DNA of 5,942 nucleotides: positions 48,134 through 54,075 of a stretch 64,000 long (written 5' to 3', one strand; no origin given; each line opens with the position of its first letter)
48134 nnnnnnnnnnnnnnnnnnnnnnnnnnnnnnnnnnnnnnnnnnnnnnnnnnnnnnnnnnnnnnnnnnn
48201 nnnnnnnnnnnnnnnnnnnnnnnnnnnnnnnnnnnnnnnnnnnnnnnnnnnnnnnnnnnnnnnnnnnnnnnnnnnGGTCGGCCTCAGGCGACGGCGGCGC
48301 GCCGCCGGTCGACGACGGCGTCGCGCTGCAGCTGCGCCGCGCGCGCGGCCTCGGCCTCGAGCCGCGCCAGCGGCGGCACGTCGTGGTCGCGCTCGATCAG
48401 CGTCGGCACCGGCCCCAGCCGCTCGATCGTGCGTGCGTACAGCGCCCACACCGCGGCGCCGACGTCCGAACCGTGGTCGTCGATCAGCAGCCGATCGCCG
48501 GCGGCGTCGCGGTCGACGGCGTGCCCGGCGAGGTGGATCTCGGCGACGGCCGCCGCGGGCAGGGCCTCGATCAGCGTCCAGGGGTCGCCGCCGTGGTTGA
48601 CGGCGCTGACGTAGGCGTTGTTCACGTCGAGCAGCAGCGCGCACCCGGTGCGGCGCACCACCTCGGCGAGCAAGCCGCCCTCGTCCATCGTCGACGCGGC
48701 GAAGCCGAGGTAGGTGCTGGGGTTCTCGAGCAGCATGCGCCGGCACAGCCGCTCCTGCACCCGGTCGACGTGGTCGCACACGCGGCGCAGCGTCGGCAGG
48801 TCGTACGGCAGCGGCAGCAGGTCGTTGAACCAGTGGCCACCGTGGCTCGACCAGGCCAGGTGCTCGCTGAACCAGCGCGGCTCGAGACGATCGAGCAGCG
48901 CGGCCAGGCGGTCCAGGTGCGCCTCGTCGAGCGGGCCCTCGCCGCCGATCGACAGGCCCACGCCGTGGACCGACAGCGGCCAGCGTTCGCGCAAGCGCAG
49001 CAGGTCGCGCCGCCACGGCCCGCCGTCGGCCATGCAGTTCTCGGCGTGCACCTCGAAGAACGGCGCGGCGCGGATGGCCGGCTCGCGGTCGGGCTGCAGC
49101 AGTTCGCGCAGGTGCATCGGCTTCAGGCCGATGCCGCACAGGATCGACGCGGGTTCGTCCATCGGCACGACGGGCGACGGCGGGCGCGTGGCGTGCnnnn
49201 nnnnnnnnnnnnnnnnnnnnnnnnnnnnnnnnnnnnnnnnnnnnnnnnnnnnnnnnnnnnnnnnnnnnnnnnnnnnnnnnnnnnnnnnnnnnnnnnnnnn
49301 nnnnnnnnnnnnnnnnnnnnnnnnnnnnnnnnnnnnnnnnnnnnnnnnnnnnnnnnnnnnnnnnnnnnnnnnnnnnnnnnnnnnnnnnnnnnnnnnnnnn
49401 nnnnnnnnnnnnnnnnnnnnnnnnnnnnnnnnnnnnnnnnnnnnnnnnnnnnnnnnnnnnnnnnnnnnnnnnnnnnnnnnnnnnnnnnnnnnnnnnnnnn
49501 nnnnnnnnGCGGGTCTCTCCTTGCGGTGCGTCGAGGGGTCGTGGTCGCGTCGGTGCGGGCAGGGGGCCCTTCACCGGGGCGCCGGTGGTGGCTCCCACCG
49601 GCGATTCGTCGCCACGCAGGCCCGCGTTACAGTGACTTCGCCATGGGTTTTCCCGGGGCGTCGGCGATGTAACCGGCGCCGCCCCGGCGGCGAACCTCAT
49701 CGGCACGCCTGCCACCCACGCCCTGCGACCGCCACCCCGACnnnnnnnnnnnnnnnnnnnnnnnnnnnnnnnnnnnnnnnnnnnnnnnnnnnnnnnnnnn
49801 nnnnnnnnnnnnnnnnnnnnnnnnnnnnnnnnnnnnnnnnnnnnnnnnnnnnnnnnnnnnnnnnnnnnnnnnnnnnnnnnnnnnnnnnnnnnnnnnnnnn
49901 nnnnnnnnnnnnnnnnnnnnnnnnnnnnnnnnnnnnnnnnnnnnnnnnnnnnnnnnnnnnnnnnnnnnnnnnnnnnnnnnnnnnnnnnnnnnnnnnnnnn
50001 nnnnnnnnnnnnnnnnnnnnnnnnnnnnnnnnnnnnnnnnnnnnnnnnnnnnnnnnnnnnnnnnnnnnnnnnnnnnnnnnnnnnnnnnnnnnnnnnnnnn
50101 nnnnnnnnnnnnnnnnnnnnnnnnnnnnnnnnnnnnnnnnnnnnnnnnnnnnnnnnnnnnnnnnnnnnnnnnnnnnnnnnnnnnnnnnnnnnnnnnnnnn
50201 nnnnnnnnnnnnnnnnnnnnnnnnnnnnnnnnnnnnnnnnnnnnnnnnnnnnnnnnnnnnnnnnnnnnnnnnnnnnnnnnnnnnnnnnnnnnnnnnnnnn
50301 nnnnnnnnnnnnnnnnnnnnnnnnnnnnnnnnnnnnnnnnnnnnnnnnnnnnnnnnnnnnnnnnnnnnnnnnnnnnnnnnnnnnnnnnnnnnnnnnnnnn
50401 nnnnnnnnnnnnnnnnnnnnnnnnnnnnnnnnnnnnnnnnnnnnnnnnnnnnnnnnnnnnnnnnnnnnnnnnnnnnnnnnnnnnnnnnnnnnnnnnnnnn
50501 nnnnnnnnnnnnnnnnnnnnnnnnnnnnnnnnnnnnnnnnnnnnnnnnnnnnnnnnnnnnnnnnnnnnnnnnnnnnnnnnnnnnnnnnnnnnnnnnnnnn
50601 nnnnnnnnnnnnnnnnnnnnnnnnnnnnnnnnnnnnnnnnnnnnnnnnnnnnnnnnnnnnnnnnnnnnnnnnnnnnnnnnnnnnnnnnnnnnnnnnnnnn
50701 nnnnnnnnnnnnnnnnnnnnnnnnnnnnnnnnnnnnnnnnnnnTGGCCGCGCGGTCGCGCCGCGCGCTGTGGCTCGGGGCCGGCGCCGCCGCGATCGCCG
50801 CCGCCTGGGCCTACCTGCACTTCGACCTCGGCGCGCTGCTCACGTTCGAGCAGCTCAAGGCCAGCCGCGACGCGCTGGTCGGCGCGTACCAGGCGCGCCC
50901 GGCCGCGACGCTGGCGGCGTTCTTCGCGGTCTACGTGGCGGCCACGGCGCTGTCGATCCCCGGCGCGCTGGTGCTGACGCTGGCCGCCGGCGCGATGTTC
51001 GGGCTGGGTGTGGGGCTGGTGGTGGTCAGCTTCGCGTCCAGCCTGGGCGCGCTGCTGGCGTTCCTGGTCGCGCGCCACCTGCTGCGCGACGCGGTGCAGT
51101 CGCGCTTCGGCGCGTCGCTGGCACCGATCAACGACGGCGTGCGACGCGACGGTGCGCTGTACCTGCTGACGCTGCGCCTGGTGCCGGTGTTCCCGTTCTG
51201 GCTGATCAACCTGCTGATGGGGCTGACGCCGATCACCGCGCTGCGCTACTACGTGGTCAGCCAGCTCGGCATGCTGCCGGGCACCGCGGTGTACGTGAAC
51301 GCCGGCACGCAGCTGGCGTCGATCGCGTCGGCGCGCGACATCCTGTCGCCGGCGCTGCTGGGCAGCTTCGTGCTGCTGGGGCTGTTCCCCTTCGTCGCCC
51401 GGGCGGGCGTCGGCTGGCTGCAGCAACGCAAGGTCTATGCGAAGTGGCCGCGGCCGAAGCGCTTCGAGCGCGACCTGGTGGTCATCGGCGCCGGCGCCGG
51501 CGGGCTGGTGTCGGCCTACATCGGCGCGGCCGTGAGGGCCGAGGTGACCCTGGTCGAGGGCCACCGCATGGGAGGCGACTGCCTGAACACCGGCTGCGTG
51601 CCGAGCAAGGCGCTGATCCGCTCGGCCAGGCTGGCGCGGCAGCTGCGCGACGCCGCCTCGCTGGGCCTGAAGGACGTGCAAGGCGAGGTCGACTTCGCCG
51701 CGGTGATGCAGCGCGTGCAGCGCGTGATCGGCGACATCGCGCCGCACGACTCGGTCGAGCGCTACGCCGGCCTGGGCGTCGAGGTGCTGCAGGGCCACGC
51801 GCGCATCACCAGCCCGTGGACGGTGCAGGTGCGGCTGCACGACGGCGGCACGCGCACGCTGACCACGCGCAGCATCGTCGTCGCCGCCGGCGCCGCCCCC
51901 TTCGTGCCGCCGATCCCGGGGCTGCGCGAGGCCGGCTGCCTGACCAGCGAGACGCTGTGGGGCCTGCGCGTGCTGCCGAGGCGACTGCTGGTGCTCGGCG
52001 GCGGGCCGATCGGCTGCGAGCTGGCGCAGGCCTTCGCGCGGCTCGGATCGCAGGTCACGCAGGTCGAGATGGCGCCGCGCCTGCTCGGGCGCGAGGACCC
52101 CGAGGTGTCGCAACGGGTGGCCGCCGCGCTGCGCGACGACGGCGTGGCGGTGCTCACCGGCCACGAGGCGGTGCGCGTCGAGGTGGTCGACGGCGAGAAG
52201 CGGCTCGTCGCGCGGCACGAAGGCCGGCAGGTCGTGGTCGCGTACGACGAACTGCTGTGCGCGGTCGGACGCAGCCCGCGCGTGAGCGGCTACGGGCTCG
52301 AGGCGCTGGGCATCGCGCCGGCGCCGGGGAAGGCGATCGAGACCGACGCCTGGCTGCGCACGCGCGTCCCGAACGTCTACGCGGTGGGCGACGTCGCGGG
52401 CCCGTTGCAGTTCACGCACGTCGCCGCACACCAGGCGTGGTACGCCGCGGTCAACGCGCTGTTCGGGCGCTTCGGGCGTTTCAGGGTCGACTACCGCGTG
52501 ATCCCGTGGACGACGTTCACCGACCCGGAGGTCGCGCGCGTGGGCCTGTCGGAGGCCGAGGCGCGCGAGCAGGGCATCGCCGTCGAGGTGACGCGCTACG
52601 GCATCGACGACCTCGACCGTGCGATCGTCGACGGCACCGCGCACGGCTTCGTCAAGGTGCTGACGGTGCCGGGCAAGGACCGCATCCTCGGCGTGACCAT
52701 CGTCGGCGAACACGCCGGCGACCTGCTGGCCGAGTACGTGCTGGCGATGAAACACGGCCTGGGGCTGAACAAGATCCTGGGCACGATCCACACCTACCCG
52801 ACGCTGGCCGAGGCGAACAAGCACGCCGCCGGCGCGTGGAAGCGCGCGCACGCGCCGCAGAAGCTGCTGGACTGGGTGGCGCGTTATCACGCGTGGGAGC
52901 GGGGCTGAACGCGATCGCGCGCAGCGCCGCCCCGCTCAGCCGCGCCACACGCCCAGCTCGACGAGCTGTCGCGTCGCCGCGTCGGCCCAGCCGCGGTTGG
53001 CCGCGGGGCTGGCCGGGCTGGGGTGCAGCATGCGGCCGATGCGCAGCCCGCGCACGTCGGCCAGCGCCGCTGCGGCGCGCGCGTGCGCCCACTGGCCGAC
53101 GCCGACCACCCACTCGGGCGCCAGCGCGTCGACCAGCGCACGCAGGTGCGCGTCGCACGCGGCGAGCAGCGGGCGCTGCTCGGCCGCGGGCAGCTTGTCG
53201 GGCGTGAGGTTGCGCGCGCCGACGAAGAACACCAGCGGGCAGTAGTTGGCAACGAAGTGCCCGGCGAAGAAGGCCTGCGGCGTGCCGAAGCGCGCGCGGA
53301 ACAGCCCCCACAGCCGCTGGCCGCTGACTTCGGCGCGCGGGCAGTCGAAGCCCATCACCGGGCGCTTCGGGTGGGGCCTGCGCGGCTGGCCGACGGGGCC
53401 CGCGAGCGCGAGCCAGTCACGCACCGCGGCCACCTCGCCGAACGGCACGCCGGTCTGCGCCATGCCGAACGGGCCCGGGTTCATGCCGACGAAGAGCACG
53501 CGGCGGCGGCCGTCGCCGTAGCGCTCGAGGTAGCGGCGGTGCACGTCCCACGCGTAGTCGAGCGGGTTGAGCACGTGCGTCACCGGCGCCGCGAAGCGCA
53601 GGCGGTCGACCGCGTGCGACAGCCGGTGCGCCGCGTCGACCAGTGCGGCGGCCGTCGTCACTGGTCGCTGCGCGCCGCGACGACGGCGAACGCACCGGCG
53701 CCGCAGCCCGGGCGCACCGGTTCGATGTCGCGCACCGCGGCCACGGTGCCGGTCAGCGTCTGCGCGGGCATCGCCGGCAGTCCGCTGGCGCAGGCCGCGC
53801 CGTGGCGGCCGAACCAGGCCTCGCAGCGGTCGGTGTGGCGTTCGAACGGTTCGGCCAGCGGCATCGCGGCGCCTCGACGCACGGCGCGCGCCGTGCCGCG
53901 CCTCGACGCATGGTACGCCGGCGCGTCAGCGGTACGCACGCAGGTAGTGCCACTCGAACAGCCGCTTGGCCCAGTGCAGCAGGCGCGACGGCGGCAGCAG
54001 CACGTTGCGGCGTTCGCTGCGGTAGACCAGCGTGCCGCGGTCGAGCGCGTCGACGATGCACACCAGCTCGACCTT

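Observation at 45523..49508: Complete bufferin-type MNIO RiPP operon with a dedicated ECF sigma and NrsF pair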

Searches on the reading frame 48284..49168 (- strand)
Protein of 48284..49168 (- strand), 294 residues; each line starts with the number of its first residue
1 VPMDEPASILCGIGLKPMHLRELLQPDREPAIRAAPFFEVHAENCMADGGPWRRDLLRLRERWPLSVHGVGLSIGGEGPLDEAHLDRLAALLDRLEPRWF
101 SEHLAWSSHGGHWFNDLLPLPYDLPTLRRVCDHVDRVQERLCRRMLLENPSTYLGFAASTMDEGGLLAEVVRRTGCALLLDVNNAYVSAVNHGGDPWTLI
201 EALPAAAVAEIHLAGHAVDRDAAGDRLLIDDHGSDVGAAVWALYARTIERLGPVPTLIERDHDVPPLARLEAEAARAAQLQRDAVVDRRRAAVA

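Call 3: search_protein_families(library=pfam, proteins=[window:48284-49168:-], max_evalue=0.01)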
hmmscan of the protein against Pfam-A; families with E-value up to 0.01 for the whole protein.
window:48284-49168:- (294 aa): 1 family
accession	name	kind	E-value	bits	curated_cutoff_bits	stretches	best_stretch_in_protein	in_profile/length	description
PF05114.20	MbnB_TglH_ChrH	-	6.8e-99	330.8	25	1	11-281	2-262/263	RiPP precursor modification enzyme MbnB/TglH/ChrH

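Call 4: search_protein_families(library=ncbifam, proteins=[window:48284-49168:-], max_evalue=0.01)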
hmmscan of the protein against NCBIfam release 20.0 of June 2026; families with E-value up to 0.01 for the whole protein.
window:48284-49168:- (294 aa): 5 families
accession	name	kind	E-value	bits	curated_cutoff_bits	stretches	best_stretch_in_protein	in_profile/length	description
NF050167.1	MNIO_BufB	equivalog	4.4e-105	350.7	310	1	11-277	1-261/262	MNIO family bufferin maturase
NF003818.2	PRK05409.1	equivalog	3.3e-67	226.8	360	1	11-281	2-264/264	HvfB family MNIO-type RiPP peptide maturase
NF050151.1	RiPP_MNIO_ApyH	equivalog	9.1e-23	80.8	400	1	57-253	49-251/283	multinuclear non-heme iron-dependent oxidative enzyme ApyH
TIGR04159.2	methbact_MbnB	equivalog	1.4e-12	47.7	325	1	86-251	71-228/261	methanobactin biosynthesis protein MbnB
NF050165.1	MNIO_ChrH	equivalog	7.9e-08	31.7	600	1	83-248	79-244/363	MNIO family chryseobactin maturase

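Call 24: find_related_loci(query=window:48284-49168:-, collection=genome_contigs, flank=6000)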
Query window:48284-49168:- (294 aa) in genome_contigs; peptide patterns used: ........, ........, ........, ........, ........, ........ (x = any residue, [..] = any of these).
284 stretches matched a pattern; 85 encode a relative of the query (tblastn E <= 1e-3); the best 80 are kept; 80 distinct loci.
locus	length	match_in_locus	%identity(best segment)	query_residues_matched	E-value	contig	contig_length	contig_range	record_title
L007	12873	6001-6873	77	2-282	1e-130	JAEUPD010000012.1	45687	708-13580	MAG: Rubrivivax sp. isolate new MAG-216 k141_157668, whole genome shotgun sequence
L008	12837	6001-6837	71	10-288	1e-124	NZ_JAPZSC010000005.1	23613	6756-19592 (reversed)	MAG: Silanimonas sp. isolate LE19-338.1E c_000000001391, whole genome shotgun sequence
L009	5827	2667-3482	71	9-285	3e-122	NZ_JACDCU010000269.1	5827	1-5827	MAG: Methylibium sp. isolate MGR_bin316 SD2898_NODE_3055_length_5827_cov_1.794211, whole genome shotgun sequence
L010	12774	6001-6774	70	10-267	1e-116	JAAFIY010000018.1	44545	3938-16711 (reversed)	MAG: Comamonadaceae bacterium isolate bin68.metabat.ball.152 WN_Comamonadaceae_4_scaffold_18, whole genome shotgun seque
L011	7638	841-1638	70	7-277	8e-115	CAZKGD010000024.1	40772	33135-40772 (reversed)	MAG TPA_asm: uncultured Caldimonas sp. isolate binchicken_co311_109 genome assembly, contig: NODE_1639_length_40772_cov_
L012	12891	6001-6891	68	3-292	4e-115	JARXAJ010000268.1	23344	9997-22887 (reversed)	MAG: Aquabacterium sp. isolate D15.bin.16 k141_429031, whole genome shotgun sequence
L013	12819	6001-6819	67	6-287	9e-115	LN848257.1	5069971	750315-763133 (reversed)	Thiocapsa sp. KS1 genome assembly Thiocapsa sp. KS1, scaffold THKS1_scaffold1, whole genome shotgun sequence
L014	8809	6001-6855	69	1-285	1e-114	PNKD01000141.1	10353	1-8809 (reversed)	MAG: Leptothrix sp. (in: b-proteobacteria) isolate PR.3.46 PR_1002154_10353, whole genome shotgun sequence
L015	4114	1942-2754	69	2-277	4e-113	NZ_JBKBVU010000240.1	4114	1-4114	MAG: Caldimonas sp. isolate 21I_069.bin.3 NODE_13228_length_4114_cov_1.720010, whole genome shotgun sequence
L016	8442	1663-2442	72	10-265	3e-111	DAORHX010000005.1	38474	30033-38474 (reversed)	MAG TPA_asm: Rubrivivax sp. isolate AMR_MDS_5593 NODE_164_length_38474_cov_15.322002, whole genome shotgun sequence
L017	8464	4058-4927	63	1-292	3e-111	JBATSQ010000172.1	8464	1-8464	MAG: Candidatus Contendobacter sp. isolate MFD10515_ilm_asm_bin15 k127_166698, whole genome shotgun sequence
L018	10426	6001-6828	65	11-291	1e-110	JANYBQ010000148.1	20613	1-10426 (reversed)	MAG: Betaproteobacteria bacterium isolate GL140_6_metabat_238_sub GL140_6_k141_1914362, whole genome shotgun sequence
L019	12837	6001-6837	64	8-290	2e-110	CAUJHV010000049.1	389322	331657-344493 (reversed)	MAG: Pseudomonadota bacterium isolate KLAP50 genome assembly, contig: KLAP50_571853, whole genome shotgun sequence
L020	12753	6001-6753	68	10-265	6e-110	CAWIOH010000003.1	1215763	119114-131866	MAG: uncultured beta proteobacterium isolate MFD05442.bin.2.204 genome assembly, contig: contig_14544, whole genome shot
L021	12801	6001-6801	67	9-280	1e-109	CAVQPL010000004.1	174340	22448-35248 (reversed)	MAG: uncultured beta proteobacterium isolate MFD09964.bin.2.268 genome assembly, contig: contig_17667, whole genome shot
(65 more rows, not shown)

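Call 55: search_solved_structures(query=window:48284-49168:-, max_evalue=0.001, show_alignments=1)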
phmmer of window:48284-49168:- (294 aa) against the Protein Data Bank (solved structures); distinct sequences matched with E-value up to 0.001: 6.
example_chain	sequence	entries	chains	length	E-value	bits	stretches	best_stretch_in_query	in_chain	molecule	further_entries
3bww_A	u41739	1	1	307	8.3e-41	143.3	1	36-286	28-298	Protein of unknown function DUF692/COG3220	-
8hci_D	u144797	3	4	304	2.6e-11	46.5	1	57-262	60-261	DUF692 family protein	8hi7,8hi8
7dz9_B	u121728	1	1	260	2e-06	30.4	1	90-262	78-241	cpMbnB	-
7dz9_A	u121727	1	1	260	2e-06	30.4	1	90-262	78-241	MbnB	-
7tcr_A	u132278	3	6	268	3.2e-05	26.5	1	86-237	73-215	Methanobactin biosynthesis cassette protein MbnB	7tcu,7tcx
7tcw_A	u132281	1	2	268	8.2e-05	25.1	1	86-217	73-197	Methanobactin biosynthesis cassette protein MbnB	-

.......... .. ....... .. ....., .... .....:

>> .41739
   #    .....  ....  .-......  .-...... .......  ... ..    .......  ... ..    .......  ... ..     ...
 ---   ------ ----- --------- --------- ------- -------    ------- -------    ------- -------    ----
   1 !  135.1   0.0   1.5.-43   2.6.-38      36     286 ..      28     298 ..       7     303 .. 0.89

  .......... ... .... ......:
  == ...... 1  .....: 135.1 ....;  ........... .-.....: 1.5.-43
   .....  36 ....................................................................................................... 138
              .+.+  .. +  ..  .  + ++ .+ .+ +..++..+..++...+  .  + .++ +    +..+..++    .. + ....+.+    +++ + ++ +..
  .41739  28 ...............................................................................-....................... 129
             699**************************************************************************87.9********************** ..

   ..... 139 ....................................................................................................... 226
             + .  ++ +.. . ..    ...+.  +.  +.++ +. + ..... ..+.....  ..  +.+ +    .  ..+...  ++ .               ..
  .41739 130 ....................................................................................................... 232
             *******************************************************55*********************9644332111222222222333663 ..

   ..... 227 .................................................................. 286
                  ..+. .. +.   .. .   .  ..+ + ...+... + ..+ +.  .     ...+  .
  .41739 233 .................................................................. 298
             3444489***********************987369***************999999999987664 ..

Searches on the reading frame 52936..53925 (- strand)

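Call 15: search_protein_families(library=pfam, proteins=[window:52936-53925:-], max_evalue=0.001)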
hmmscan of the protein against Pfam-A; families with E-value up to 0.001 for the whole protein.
window:52936-53925:- (329 aa): 1 family
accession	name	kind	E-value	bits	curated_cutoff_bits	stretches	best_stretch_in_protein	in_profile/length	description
PF03167.25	UDG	-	2.4e-09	37.9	24.3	1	136-307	3-123/141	Uracil DNA glycosylase superfamily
